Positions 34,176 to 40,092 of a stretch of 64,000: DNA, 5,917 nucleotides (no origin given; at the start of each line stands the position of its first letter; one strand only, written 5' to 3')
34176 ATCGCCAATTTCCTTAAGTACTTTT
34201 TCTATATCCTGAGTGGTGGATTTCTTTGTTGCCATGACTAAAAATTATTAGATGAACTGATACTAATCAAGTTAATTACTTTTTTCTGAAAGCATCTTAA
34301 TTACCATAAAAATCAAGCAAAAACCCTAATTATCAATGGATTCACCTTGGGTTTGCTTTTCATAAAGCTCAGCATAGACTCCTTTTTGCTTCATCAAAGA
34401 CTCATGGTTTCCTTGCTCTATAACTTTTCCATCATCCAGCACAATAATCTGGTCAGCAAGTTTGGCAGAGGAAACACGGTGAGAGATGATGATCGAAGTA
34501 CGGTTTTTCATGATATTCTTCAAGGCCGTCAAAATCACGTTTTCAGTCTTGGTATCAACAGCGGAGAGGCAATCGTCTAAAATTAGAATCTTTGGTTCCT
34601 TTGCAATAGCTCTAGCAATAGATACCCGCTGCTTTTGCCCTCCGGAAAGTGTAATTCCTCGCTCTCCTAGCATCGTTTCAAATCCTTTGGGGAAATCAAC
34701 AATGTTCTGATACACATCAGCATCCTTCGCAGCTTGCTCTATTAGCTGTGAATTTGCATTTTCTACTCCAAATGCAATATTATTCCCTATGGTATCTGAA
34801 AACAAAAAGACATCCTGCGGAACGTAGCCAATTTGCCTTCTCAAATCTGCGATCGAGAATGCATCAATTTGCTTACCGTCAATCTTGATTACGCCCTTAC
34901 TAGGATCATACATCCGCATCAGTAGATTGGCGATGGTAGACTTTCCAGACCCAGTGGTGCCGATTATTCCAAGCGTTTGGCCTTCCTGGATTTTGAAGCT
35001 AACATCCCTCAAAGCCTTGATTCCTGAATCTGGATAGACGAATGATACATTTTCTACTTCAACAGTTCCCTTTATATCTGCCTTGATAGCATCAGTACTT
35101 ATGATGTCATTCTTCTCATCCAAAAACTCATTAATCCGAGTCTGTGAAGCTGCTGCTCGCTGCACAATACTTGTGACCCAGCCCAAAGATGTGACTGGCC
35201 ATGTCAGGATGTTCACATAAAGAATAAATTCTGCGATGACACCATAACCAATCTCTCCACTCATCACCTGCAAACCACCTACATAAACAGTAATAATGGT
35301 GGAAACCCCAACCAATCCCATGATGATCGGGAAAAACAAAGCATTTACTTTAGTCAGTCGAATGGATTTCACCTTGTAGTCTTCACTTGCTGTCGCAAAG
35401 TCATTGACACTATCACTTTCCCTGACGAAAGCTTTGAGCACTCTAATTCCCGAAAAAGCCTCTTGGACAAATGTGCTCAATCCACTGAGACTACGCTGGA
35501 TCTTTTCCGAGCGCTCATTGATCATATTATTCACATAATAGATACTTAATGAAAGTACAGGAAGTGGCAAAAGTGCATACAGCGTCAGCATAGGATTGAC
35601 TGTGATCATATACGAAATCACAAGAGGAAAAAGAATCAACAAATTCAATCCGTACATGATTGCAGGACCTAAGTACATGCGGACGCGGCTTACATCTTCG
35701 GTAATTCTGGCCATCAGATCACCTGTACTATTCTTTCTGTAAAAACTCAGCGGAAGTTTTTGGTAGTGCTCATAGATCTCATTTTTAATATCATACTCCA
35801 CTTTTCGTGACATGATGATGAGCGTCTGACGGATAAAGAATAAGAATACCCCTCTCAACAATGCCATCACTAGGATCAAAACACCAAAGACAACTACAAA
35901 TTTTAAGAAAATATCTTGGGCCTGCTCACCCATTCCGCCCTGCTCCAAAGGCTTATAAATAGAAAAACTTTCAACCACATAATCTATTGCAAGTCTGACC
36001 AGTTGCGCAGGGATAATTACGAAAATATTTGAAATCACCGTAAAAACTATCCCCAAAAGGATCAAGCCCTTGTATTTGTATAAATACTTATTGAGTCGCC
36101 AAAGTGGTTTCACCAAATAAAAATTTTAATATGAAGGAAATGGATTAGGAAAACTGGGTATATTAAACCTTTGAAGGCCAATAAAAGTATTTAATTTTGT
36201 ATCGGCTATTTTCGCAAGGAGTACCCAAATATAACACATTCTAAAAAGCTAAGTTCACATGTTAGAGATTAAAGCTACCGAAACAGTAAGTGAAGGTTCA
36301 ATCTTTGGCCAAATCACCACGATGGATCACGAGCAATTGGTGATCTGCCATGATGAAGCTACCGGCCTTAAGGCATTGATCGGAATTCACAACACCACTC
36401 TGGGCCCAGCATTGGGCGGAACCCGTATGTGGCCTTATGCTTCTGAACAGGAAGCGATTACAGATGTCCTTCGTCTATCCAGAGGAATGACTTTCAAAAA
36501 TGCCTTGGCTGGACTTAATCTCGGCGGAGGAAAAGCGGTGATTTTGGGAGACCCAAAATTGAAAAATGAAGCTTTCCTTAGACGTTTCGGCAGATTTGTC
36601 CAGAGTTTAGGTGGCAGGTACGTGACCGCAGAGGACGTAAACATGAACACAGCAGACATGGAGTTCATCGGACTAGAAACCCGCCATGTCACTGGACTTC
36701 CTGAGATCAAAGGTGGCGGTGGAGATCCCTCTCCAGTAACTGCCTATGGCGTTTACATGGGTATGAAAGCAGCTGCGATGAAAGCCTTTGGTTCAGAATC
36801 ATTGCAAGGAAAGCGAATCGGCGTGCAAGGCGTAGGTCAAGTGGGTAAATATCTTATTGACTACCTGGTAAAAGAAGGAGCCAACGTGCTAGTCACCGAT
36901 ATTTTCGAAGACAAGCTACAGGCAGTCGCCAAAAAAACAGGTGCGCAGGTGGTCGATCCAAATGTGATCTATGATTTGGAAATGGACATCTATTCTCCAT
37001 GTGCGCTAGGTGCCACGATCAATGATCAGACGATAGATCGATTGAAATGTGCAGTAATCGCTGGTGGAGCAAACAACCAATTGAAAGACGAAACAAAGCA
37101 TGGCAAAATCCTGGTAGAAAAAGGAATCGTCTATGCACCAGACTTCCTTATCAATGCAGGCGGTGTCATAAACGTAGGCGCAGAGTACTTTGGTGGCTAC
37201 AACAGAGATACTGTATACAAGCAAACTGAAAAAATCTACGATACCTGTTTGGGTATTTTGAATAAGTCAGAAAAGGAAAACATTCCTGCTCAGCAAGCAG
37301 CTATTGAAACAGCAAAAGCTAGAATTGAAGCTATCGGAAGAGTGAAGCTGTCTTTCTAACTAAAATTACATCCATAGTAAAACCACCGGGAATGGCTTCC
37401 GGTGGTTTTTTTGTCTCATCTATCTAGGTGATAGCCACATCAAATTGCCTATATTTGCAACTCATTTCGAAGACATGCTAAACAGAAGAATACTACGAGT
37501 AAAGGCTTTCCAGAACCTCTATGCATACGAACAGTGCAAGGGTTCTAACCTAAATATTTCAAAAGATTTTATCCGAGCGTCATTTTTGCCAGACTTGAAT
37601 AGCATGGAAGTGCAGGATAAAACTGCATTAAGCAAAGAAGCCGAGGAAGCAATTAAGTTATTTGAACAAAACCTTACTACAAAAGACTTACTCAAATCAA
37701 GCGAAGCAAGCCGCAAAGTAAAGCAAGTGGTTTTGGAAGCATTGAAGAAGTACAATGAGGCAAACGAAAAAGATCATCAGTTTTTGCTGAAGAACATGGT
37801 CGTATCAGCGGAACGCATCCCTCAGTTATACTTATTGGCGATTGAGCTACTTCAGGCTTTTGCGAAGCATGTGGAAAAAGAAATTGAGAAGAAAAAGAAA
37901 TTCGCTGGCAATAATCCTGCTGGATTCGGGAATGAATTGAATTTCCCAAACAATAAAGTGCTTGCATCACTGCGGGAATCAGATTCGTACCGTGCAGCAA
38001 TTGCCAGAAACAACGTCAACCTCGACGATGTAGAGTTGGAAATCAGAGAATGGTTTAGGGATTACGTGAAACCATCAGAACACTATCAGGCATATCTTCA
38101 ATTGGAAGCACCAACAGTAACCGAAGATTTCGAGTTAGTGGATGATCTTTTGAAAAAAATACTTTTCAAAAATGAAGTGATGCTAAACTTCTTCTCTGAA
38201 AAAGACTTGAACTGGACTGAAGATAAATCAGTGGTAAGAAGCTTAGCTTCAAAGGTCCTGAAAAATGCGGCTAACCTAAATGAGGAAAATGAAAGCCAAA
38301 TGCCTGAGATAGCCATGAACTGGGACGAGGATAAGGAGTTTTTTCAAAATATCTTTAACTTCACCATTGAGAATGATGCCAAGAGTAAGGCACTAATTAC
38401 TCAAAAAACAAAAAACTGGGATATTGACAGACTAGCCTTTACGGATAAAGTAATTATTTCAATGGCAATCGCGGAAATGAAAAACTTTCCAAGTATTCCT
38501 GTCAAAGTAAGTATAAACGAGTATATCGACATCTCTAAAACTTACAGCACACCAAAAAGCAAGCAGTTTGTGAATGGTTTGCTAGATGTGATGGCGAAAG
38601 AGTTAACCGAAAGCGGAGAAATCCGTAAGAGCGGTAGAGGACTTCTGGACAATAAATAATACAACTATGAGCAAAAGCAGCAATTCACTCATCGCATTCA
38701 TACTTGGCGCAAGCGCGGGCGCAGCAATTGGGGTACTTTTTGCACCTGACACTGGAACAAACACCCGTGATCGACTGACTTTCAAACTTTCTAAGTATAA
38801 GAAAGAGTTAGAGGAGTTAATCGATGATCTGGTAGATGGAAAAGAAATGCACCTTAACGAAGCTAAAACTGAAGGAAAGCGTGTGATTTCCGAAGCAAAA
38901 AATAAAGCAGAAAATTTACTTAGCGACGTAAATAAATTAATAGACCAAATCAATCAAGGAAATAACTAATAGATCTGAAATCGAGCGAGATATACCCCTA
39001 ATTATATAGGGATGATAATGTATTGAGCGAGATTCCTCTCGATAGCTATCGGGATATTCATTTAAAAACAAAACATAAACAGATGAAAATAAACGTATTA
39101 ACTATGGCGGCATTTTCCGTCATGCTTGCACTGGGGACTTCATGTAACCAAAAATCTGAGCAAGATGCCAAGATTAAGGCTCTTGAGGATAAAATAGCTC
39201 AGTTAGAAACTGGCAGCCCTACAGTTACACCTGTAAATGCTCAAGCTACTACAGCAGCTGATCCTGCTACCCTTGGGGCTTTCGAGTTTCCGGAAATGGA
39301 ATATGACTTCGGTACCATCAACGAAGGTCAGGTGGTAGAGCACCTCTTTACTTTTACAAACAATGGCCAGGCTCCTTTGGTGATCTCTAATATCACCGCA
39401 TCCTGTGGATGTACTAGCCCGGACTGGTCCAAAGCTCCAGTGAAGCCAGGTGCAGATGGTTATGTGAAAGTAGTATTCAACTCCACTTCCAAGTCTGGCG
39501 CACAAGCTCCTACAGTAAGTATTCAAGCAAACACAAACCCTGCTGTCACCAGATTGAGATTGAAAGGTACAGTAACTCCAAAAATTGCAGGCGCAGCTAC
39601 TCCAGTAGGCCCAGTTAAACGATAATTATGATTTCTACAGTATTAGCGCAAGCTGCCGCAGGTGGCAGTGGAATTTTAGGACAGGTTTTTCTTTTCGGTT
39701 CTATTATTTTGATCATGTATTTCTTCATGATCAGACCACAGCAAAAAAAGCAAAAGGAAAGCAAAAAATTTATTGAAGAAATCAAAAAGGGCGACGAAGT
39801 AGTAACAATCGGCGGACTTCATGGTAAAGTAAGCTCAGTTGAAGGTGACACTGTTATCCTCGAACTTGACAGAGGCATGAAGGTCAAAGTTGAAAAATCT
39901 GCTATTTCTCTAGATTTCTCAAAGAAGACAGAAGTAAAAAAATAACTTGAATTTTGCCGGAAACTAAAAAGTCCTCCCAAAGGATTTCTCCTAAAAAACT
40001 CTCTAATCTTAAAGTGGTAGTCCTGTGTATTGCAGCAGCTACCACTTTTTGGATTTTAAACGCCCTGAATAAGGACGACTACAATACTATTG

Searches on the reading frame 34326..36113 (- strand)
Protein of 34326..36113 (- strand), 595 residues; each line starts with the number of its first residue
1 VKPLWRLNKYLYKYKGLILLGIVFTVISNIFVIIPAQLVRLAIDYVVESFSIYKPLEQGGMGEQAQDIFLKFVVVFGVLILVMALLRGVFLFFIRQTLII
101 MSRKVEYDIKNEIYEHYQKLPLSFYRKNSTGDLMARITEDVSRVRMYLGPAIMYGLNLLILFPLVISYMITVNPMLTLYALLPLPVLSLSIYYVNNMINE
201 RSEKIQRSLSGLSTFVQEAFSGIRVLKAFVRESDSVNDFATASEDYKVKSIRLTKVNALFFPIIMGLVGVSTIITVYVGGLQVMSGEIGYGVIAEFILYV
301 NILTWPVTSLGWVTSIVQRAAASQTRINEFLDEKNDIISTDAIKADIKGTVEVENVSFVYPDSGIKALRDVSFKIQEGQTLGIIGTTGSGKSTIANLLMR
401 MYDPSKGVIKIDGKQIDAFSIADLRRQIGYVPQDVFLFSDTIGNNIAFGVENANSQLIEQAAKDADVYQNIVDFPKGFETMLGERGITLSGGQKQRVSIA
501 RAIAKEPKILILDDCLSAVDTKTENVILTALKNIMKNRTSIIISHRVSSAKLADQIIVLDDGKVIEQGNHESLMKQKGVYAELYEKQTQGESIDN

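Call 65: search_protein_families(library=pfam, proteins=[window:34326-36113:-], max_evalue=0.001)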
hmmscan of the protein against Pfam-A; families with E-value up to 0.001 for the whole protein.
window:34326-36113:- (595 aa): 4 families
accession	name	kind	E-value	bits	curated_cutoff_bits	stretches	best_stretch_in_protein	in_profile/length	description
PF00664.28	ABC_membrane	-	1e-41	143.9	28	1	19-307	2-274/274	ABC transporter transmembrane region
PF00005.33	ABC_tran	-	1.1e-34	120.4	25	1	368-516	1-136/137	ABC transporter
PF02463.25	SMC_N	-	2e-06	27.9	40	1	399-557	101-209/220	RecF/RecN/SMC N terminal domain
PF20720.3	nSTAND3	-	1.1e-05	25.7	27.2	1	366-446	5-79/155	Novel STAND NTPase 3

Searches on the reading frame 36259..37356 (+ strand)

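Call 65: search_protein_families(library=pfam, proteins=[window:36259-37356:+], max_evalue=0.001)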
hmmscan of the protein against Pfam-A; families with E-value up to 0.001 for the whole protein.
window:36259-37356:+ (366 aa): 3 families
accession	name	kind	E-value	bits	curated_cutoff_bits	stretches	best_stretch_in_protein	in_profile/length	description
PF02812.23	ELFV_dehydrog_N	-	3.2e-28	98.5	25.3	1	25-141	2-127/129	Glu/Leu/Phe/Val dehydrogenase, dimerisation domain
PF00208.27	ELFV_dehydrog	-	2.8e-21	76.8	23.4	2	220-355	89-232/241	Glutamate/Leucine/Phenylalanine/Valine dehydrogenase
PF02826.25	2-Hacid_dh_C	-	0.00011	22.1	25.1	1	174-234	26-85/178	D-isomer specific 2-hydroxyacid dehydrogenase, NAD binding domain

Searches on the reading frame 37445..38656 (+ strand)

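Call 65: search_protein_families(library=pfam, proteins=[window:37445-38656:+], max_evalue=0.001)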
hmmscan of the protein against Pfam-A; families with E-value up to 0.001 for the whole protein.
window:37445-38656:+ (404 aa): 1 family
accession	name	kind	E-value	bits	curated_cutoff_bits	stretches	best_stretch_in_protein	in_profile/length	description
PF01029.23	NusB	-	5.8e-22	78.9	23.1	1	265-385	4-133/133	NusB family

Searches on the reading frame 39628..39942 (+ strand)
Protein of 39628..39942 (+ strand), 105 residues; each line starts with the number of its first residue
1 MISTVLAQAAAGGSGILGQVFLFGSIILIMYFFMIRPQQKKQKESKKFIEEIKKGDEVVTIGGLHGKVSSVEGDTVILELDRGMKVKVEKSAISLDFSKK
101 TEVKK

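Call 65: search_protein_families(library=pfam, proteins=[window:39628-39942:+], max_evalue=0.001)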
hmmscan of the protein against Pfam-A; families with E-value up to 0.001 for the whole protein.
window:39628-39942:+ (105 aa): 1 family
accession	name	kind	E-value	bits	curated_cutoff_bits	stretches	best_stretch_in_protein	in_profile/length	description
PF02699.20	YajC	-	2e-30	104.9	28.2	1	20-94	3-77/78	Preprotein translocase subunit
